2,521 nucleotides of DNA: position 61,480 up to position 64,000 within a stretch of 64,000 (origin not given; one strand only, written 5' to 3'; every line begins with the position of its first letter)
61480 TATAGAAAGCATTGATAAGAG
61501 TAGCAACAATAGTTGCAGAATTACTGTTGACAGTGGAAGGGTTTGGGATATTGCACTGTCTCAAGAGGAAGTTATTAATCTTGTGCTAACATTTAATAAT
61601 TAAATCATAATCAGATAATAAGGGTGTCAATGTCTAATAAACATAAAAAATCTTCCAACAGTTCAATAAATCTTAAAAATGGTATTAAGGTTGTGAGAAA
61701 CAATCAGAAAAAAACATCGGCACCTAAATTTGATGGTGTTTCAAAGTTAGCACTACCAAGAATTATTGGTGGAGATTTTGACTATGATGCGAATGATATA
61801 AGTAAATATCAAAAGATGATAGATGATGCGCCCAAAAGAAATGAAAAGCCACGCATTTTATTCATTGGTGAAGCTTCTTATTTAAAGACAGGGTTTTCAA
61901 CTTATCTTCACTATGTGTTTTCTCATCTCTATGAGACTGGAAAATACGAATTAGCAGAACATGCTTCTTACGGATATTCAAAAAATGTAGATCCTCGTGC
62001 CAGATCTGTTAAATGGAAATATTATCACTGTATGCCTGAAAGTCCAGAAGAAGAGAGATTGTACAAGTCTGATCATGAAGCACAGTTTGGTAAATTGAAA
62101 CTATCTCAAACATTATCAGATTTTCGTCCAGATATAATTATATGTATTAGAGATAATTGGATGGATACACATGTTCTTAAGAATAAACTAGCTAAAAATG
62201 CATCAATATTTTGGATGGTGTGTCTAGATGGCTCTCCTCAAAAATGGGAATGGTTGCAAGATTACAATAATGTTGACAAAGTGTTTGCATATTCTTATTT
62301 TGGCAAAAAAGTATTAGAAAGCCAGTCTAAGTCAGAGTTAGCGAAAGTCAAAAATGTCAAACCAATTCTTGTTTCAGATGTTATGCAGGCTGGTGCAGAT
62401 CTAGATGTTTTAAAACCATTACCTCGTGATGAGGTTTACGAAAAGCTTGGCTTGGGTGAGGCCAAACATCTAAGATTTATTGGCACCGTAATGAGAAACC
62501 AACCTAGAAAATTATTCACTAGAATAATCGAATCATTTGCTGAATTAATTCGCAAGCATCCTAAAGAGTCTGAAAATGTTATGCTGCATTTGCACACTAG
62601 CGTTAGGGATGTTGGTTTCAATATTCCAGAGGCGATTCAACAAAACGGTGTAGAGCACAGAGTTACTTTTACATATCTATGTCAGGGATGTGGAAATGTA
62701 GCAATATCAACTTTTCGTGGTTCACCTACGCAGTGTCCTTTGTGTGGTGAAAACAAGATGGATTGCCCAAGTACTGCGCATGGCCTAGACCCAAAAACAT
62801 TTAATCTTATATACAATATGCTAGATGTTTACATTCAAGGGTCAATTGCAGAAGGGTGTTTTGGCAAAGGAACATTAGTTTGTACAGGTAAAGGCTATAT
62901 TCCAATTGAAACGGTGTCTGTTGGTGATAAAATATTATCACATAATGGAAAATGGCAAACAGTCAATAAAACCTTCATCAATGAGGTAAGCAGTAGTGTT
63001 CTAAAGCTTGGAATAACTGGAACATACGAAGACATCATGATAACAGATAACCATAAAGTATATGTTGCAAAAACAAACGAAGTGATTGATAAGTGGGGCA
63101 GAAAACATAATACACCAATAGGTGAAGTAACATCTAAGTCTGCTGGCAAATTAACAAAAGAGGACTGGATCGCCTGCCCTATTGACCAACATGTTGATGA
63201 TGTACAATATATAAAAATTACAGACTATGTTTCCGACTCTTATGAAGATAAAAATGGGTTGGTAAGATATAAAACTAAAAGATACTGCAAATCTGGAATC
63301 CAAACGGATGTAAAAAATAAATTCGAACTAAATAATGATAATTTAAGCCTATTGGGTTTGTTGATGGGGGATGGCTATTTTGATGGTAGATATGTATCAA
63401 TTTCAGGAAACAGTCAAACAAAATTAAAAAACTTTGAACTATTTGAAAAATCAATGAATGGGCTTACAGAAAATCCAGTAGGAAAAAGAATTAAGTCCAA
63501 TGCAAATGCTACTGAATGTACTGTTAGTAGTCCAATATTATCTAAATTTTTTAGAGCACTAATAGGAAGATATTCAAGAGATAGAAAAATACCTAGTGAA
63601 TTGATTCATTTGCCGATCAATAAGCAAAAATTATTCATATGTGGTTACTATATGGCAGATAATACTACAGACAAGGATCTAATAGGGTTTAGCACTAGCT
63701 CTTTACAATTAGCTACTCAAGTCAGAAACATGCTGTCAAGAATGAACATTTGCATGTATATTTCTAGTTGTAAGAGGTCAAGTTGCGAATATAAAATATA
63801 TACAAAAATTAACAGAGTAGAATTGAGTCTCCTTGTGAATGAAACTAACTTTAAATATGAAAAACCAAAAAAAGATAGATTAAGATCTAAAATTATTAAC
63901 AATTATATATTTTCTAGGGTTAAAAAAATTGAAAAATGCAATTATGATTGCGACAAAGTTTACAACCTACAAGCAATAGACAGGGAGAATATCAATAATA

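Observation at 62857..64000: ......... intein inserted at the catalytic EG motif of a GT4-like glycosyltransferase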

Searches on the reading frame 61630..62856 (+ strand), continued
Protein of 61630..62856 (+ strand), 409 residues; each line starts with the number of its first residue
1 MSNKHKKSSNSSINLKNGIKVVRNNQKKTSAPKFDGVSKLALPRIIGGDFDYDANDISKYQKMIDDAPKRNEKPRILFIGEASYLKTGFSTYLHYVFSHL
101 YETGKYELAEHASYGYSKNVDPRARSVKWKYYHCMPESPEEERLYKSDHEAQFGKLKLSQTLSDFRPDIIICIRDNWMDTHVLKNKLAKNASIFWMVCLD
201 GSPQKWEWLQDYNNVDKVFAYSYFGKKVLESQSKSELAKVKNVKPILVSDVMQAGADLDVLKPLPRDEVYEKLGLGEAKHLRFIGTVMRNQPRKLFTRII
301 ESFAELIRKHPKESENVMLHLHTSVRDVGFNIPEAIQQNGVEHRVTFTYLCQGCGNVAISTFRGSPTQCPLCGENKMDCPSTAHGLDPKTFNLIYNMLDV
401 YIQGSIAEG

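Call 45: list_cluster_members(proteins=[P0103, P0004, P0038, P0054, P0046, P0090])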
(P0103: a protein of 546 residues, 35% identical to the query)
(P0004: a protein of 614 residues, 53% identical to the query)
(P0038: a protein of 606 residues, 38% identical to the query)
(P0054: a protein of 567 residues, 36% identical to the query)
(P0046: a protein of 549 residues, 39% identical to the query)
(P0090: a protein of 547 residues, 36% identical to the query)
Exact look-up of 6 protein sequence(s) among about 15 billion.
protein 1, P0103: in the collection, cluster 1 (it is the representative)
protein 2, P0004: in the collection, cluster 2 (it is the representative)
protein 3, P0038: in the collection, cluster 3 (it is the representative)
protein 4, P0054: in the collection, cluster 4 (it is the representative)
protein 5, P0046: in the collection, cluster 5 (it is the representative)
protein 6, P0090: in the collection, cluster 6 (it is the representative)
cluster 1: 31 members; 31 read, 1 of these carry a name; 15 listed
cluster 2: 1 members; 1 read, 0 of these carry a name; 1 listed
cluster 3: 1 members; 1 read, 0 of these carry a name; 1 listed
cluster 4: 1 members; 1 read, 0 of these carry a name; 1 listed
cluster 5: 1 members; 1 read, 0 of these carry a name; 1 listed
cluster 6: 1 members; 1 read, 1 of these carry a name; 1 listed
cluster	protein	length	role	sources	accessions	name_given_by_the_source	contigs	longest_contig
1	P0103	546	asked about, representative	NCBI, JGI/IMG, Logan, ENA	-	-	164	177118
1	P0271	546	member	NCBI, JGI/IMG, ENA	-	glycosyltransferase involved in cell wall biosynthesis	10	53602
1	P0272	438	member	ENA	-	-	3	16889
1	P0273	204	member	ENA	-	-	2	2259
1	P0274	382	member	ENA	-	-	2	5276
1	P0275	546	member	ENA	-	-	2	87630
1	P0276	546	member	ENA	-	-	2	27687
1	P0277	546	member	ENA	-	-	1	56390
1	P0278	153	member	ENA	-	-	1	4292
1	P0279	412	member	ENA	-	-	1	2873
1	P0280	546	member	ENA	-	-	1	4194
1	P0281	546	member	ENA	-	-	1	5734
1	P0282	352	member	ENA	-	-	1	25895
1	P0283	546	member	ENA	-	-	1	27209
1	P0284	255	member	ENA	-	-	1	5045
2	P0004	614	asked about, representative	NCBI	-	-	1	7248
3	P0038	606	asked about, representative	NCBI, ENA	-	-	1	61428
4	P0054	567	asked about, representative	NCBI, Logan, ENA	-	-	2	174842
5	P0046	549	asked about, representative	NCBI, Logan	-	-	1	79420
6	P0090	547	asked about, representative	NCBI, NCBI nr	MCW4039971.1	MAG: glycosyltransferase [Candidatus Bathyarchaeota archaeon] | glycosyltransferase [Candidatus Bathyarchaeota archaeon]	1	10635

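Call 53: predict_structure(alignment_id=A1)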
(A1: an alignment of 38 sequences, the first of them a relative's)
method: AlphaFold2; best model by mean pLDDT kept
length: 622 residues; sequences in the alignment: 38
mean_pLDDT: 91.4   pTM: 0.87
mean pLDDT of the five models: 91.4, 90.9, 90.8, 90.6, 89.4
residues with pLDDT >= 90: 503; 70-90: 73; 50-70: 37; < 50: 9
segments of 3 or more residues with pLDDT < 50: 617-622
pLDDT, mean of each block of 10 residues (from residue 1): 53 73 87 96 93 97 95 97 97 95 97 93 95 94 97 96 96 95 96 97 97 93 96 97 97 97 94 98 98 97 95 98 97 96 97 94 96 98 91 98 95 96 69 88 96 98 98 96 98 95 90 80 91 90 92 92 92 92 85 55 72 56 37
secondary structure, 60 per line:
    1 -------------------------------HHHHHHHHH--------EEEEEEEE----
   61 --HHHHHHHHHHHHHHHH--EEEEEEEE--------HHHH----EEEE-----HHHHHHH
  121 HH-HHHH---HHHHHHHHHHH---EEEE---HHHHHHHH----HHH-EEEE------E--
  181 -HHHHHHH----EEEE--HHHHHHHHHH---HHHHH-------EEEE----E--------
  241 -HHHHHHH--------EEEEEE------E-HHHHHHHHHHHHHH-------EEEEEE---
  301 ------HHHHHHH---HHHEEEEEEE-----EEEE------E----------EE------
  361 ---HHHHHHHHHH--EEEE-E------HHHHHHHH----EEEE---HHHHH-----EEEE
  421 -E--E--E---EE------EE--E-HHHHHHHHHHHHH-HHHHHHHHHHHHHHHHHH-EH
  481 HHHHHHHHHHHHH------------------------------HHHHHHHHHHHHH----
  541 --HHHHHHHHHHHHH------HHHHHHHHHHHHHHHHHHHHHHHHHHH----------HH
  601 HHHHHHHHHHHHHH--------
elements in order: H32-40 E49-56 H63-78 E81-88 H97-100 E105-108 H114-122 H124-127 H131-141 E145-148 H152-159 E168-171 H182-188 E193-196 H199-208 H212-216 E224-227 H242-248 E257-262 H271-284 E292-297 H307-313 E320-326 E332-335 H364-373 E376-379 H388-395 E400-403 H407-411 E417-420 H446-458 H460-477 H480-493 H524-536 H543-555 H562-588 H599-614

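Call 57: fold_search(model_id=the predicted structure, library=pdb)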
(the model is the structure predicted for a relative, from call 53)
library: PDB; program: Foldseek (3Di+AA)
matches with E <= 10: 1579; with E <= 0.001: 456
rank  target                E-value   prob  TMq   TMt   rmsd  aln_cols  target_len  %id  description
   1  3oy2_A                4.3e-19  1.00  0.50  0.77   4.5       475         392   15  Crystal structure of a putative glycosyltransferase from Paramecium bursaria Chlorella virus NY2A (released 2010-11-17)
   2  6tvp_B                4.6e-16  1.00  0.47  0.71   5.9       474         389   13  Structure of Mycobacterium smegmatis alpha-maltose-1-phosphate synthase GlgM (released 2020-04-22)
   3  6tvp_A                4.9e-16  1.00  0.48  0.74   6.6       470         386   14  Structure of Mycobacterium smegmatis alpha-maltose-1-phosphate synthase GlgM (released 2020-04-22)
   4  3c48_B                4.9e-16  1.00  0.33  0.49  11.6       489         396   15  Structure of the retaining glycosyltransferase MshA: The first step in mycothiol biosynthesis. Organism: Corynebacteri (released 2008-03-25)
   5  7mi0                  1.4e-15  1.00  0.48  0.75   5.1       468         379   14  Crystal Structure of Glycosyltransferase from Rickettsia africae ESF-5 (released 2021-04-28)
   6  3c48_A                1.8e-15  1.00  0.33  0.49  12.0       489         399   13  Structure of the retaining glycosyltransferase MshA: The first step in mycothiol biosynthesis. Organism: Corynebacteri (released 2008-03-25)
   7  3c4q_A                2.8e-15  1.00  0.49  0.75   4.9       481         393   14  Structure of the retaining glycosyltransferase MshA : The first step in mycothiol biosynthesis. Organism : Corynebacte (released 2008-04-01)
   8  3c4q_B                3.5e-15  1.00  0.49  0.74   4.8       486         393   14  Structure of the retaining glycosyltransferase MshA : The first step in mycothiol biosynthesis. Organism : Corynebacte (released 2008-04-01)
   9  3mbo_E                5.4e-14  1.00  0.49  0.78   4.5       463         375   15  Crystal Structure of the Glycosyltransferase BaBshA bound with UDP and L-malate (released 2010-09-29)
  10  3oka_A                6.8e-14  1.00  0.47  0.74   5.1       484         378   11  Crystal structure of Corynebacterium glutamicum PimB' in complex with GDP-Man (triclinic crystal form) (released 2010-09-15)
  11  7qsg_A                9.0e-14  1.00  0.46  0.72   5.6       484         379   16  Methylmannose polysaccharide mannosyltransferase from M. hassiacum (released 2023-01-25)
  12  3mbo_A                1.8e-13  1.00  0.49  0.79   4.3       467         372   14  Crystal Structure of the Glycosyltransferase BaBshA bound with UDP and L-malate (released 2010-09-29)
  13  3mbo_D                2.1e-13  1.00  0.47  0.76   4.8       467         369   14  Crystal Structure of the Glycosyltransferase BaBshA bound with UDP and L-malate (released 2010-09-29)
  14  5d00_A                2.1e-13  1.00  0.46  0.76   4.8       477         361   14  Crystal structure of BshA from B. subtilis complexed with N-acetylglucosaminyl-malate and UMP (released 2016-09-07)
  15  3mbo_G                3.3e-13  1.00  0.47  0.76   5.2       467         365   13  Crystal Structure of the Glycosyltransferase BaBshA bound with UDP and L-malate (released 2010-09-29)
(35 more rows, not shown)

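Call 71: find_related_loci(query=A1, collection=genome_contigs, flank=3000)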
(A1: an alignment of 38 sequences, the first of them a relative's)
Query A1 (622 aa) in genome_contigs; peptide patterns used: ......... (x = any residue, [..] = any of these).
21 stretches matched a pattern; 14 encode a relative of the query (tblastn E <= 1e-3); 14 distinct loci.
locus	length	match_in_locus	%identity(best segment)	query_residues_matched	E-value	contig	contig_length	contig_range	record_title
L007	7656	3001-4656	37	48-556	1e-100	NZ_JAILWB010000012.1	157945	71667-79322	MAG: Hydrogenophaga sp. isolate ECS22B1 ECS22B2_12, whole genome shotgun sequence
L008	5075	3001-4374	38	48-531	1e-91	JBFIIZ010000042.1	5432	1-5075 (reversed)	MAG: Candidatus Paceibacteria bacterium isolate Mix_sand11.2021.09.Z.68 k141_422223_length_5432_cov_11.7596, whole genom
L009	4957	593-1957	40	48-513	7e-90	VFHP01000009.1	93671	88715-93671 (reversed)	MAG: SAR202 cluster bacterium isolate OSU_TB57 TB57_009, whole genome shotgun sequence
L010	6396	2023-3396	38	44-514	4e-87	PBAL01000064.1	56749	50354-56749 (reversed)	MAG: Verrucomicrobiales bacterium isolate SP5 MHASMcontig_2500714, whole genome shotgun sequence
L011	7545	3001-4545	35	18-552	2e-84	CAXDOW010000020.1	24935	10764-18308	MAG TPA_asm: uncultured Flavobacteriales bacterium isolate SRR5788144_concoct_106 genome assembly, contig: ERZ12300680.1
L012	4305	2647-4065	35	46-536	9e-82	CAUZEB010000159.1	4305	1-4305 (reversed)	MAG: Dehalococcoidia bacterium isolate CB27_Tmax.77 genome assembly, contig: Ga0310121_10024754, whole genome shotgun se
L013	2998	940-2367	34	49-554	2e-80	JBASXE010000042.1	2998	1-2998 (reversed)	MAG: Roseovarius sp. isolate MFD06880_ilm_asm_bin35 k127_17916, whole genome shotgun sequence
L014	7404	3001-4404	35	48-536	1e-76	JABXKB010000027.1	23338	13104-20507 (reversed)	MAG: Promethearchaeota archaeon isolate Hel_238_bin13 contig-145_3867, whole genome shotgun sequence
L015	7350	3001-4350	34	42-512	6e-73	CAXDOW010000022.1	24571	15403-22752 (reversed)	MAG TPA_asm: uncultured Flavobacteriales bacterium isolate SRR5788144_concoct_106 genome assembly, contig: ERZ12300680.1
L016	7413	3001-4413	35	48-539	1e-74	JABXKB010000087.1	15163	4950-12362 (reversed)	MAG: Promethearchaeota archaeon isolate Hel_238_bin13 contig-145_7869, whole genome shotgun sequence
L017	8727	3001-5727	37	46-584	2e-80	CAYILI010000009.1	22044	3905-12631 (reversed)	MAG TPA_asm: uncultured Gammaproteobacteria bacterium isolate ERP119705_co22_367 genome assembly, contig: NODE_1904_leng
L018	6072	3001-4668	34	46-596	1e-91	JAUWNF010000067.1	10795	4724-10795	MAG: Phycisphaerales bacterium isolate CSMAG_2417 CSMAG_2417_k141_35099_length_10795_cov_5.0000, whole genome shotgun se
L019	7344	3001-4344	37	44-505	6e-83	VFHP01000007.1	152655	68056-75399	MAG: SAR202 cluster bacterium isolate OSU_TB57 TB57_007, whole genome shotgun sequence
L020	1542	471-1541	35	48-405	8e-59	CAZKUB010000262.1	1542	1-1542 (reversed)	MAG TPA_asm: uncultured Thermoplasmatales archaeon isolate SRP067234_co1_75 genome assembly, contig: k99_752905, whole g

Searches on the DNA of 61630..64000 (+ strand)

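Call 9: search_dna_similar(query=window:61630-64000:+, collection=phages, mode=near)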
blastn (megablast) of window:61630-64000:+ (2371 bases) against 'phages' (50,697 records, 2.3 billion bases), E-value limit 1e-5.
No match.
